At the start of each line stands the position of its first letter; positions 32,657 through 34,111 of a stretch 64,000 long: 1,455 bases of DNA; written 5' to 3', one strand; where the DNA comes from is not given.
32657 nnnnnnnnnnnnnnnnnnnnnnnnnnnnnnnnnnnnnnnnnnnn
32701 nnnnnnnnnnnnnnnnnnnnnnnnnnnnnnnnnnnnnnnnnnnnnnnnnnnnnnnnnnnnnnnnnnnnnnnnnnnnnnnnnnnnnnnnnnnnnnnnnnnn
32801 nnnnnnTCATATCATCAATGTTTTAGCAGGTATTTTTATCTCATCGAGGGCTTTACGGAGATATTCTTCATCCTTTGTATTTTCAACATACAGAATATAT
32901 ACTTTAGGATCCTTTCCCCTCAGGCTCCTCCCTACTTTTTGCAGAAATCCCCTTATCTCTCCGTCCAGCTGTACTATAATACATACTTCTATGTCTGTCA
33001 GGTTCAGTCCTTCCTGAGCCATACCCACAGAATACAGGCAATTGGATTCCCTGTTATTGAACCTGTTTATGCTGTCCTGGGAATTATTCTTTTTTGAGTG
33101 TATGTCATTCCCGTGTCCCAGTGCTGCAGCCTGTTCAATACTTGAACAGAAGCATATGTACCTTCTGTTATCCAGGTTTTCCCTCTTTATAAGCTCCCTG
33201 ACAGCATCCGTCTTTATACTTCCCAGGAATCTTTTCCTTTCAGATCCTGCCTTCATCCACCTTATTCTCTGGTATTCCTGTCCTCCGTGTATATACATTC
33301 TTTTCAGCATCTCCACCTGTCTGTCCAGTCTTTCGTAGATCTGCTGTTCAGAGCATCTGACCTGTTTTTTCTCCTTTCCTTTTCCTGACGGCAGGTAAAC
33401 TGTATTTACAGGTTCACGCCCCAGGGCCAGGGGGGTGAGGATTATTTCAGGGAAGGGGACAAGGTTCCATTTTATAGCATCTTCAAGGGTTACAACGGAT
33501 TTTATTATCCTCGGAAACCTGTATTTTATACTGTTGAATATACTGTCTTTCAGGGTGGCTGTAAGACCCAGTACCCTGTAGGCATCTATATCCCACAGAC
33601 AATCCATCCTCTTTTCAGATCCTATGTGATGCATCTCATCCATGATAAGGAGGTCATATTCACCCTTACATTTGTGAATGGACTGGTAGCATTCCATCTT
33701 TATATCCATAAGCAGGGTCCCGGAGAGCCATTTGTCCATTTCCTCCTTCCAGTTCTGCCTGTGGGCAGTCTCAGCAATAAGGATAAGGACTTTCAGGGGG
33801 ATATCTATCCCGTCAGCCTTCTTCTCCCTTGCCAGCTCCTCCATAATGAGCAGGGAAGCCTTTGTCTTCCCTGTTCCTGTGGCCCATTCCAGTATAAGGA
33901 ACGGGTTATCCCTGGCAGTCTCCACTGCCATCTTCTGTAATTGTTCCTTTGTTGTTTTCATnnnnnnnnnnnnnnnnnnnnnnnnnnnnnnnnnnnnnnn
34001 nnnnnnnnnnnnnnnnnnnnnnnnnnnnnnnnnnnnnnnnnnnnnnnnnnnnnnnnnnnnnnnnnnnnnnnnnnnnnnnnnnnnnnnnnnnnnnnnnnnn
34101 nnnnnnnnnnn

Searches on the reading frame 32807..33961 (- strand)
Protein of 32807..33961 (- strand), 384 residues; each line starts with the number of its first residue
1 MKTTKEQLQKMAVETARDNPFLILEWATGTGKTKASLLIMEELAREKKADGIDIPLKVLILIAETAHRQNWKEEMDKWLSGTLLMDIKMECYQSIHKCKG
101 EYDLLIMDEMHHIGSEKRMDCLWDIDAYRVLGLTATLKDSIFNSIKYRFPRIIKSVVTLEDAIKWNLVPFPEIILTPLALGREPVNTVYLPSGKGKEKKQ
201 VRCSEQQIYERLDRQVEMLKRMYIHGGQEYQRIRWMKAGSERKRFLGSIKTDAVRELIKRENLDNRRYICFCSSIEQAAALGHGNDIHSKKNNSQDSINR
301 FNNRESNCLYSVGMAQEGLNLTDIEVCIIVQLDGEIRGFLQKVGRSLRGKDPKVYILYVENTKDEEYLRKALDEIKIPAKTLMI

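Call 56: search_protein_families(library=pfam, proteins=[window:32807-33961:-], max_evalue=0.0001)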
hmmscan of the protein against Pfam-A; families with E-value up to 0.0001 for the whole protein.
window:32807-33961:- (384 aa): 3 families
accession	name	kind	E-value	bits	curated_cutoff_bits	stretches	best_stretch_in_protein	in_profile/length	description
PF04851.21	ResIII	-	4.1e-14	53.3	22.5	2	9-82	13-80/164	Type III restriction enzyme, res subunit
PF00271.37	Helicase_C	-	1.5e-10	41.8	23.5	1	250-349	2-109/110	Helicase conserved C-terminal domain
PF00270.35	DEAD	-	3e-06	27.5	26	0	8-81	3-71/167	DEAD/DEAH box helicase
